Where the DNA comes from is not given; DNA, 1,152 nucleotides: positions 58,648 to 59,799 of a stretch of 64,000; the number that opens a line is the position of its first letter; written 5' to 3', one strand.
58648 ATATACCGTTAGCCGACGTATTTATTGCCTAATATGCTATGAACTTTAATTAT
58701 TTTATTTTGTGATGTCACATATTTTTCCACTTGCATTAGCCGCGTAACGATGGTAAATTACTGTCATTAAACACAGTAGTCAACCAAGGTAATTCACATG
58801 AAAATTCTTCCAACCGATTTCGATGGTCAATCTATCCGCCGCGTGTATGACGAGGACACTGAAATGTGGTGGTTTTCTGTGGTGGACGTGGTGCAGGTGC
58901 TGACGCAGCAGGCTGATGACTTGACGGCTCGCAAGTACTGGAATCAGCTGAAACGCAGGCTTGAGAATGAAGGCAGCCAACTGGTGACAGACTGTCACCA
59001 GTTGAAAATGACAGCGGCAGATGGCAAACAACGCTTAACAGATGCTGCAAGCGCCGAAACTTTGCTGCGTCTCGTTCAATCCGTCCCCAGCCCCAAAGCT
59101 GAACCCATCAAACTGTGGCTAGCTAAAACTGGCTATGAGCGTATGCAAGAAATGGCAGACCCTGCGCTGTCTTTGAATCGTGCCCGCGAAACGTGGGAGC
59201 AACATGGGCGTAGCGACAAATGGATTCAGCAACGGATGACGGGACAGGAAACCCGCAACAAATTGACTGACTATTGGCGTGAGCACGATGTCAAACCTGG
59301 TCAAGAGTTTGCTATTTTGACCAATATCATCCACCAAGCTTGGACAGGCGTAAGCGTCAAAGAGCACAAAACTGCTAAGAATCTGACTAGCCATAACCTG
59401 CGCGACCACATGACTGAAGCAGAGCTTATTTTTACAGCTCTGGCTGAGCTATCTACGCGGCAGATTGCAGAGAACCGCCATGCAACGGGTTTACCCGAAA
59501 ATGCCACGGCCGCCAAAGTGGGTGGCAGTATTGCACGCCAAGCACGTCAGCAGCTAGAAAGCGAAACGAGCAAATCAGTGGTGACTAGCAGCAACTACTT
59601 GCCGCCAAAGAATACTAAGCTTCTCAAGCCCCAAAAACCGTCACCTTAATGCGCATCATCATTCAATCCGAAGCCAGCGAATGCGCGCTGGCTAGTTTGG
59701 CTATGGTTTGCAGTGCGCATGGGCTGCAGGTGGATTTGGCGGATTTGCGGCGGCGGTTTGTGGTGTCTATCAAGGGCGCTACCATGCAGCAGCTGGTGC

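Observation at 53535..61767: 8.2-kb ColV-type peptide-export island with atypical cargo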

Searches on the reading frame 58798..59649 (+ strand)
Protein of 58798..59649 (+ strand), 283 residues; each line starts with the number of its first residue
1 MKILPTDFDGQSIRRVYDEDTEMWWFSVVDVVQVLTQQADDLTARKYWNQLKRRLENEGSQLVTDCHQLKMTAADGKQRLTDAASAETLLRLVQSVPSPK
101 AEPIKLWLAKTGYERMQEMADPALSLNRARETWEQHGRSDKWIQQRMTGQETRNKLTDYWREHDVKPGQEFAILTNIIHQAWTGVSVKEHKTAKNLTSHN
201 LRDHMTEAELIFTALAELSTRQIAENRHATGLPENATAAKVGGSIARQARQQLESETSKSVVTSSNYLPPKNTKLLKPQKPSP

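Call 3: search_protein_families(library=pfam, proteins=[window:58798-59649:+], max_evalue=1)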
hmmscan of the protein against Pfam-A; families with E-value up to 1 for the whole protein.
window:58798-59649:+ (283 aa): 3 families
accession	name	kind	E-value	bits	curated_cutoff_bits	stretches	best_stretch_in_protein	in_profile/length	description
PF02498.22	Bro-N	-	3e-08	34.6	25.6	1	14-110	3-92/96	BRO family, N-terminal domain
PF18863.6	AbiJ_NTD4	-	0.067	14.1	34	1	10-60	75-125/152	AbiJ N-terminal domain 4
PF04823.17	Herpes_UL49_2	-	0.11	13.1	25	1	29-82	42-94/96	Herpesvirus UL49 tegument protein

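Call 4: search_protein_families(library=ncbifam, proteins=[window:58798-59649:+], max_evalue=1)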
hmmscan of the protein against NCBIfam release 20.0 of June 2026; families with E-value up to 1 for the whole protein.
window:58798-59649:+ (283 aa): 1 family
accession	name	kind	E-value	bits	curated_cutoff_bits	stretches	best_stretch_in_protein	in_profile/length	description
NF052354.1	EstLipQMycob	equivalog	0.065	11.8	700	1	148-188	142-181/418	esterase LipQ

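Call 41: search_protein_families(library=phrogs, proteins=[window:58798-59649:+], max_evalue=0.01)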
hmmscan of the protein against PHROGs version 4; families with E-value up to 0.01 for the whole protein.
window:58798-59649:+ (283 aa): 3 families
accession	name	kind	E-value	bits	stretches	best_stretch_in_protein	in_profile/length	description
phrog_15286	-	unknown function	3.6e-89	299.4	1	8-268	10-267/274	-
phrog_28094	-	unknown function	5e-09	37.3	1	210-266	1-57/66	-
phrog_8036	-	unknown function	0.00069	20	1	130-244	129-245/290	-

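Call 42: search_solved_structures(query=window:58798-59649:+, max_evalue=1)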
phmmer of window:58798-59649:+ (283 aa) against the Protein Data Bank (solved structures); distinct sequences matched with E-value up to 1: 1.
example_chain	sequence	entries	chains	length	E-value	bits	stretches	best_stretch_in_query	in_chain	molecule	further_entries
9nri_BE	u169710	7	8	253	0.53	13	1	197-259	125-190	Large ribosomal subunit protein uL4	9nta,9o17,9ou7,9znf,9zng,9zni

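Call 44: search_dna_similar(query=window:58798-59649:+, collection=phages, mode=protein, max_rows=10)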
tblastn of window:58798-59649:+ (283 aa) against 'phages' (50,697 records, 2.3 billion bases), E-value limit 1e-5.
Records with a match: 4; places in all: 4; records where one place covers at least 80% of the query: 2.
Best place of each record, by identity: <60% 4.
By first word of the organism name: Bacteriophage 4.
By host as written in the record: - 4.
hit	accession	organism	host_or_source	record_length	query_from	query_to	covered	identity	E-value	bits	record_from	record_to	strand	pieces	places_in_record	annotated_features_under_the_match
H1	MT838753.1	Bacteriophage sp.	human fecal samples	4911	8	253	87%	50.4%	1e-76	258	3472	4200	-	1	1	record has no annotation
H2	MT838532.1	Bacteriophage sp.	human fecal samples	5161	8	253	87%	48.6%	3e-72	246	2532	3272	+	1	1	record has no annotation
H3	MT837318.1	Bacteriophage sp.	human fecal samples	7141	8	172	58%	39.4%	1e-30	126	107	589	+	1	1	record has no annotation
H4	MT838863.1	Bacteriophage sp.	human fecal samples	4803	153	253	36%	47.5%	5e-22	101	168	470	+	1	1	record has no annotation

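Call 45: search_dna_similar(query=window:58798-59649:+, collection=plasmids, mode=protein, max_rows=10)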
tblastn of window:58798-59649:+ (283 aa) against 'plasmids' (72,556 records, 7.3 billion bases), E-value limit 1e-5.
Records with a match: 24; places in all: 27; records where one place covers at least 80% of the query: 9.
Best place of each record, by identity: <60% 24.
By first word of the organism name: Chondrinema 11; Candidatus 4; Phocaeicola 2; Parabacteroides 2; Haliscomenobacter 2; Arcobacter 1; Treponema 1; Planktothrix 1.
By predicted mobility (MOB-suite, as given by PLSDB): non-mobilizable 23; mobilizable 1.
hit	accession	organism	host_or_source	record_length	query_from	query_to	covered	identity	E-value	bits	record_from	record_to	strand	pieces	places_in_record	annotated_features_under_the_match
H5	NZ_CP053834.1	Arcobacter cloacae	cell culture,Sewage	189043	8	253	87%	50.4%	8e-72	246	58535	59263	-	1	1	Bro-N domain-containing protein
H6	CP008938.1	Candidatus Paracaedimonas acanthamoebae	Acanthamoeba polyphaga HN-3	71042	8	277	95%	44.5%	4e-62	218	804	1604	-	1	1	phage antirepressor protein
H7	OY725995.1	Phocaeicola massiliensis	-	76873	8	253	87%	48.8%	3e-73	250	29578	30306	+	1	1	record has no annotation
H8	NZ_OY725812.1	Parabacteroides distasonis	-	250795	8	253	87%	47.6%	4e-71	244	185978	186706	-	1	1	Bro-N domain-containing protein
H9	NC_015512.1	Haliscomenobacter hydrossis DSM 1100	activated sludge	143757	8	235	81%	50.7%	2e-65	228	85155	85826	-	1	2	Bro-N domain-containing protein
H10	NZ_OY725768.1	Parabacteroides distasonis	-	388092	8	253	87%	46.9%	1e-53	235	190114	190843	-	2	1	none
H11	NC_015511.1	Haliscomenobacter hydrossis DSM 1100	activated sludge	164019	8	235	81%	49.8%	2e-64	225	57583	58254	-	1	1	Bro-N domain-containing protein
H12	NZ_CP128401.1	Candidatus Chlorohelix allophototropha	Single colony of Candidatus Chlorohelix ...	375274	10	272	93%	41.4%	3e-51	187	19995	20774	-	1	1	Bro-N domain-containing protein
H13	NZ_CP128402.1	Candidatus Chlorohelix allophototropha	Single colony of Candidatus Chlorohelix ...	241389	8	268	92%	41.2%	2e-52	190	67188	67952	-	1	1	Bro-N domain-containing protein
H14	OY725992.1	Phocaeicola massiliensis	-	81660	30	243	76%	46.7%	5e-58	207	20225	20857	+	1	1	record has no annotation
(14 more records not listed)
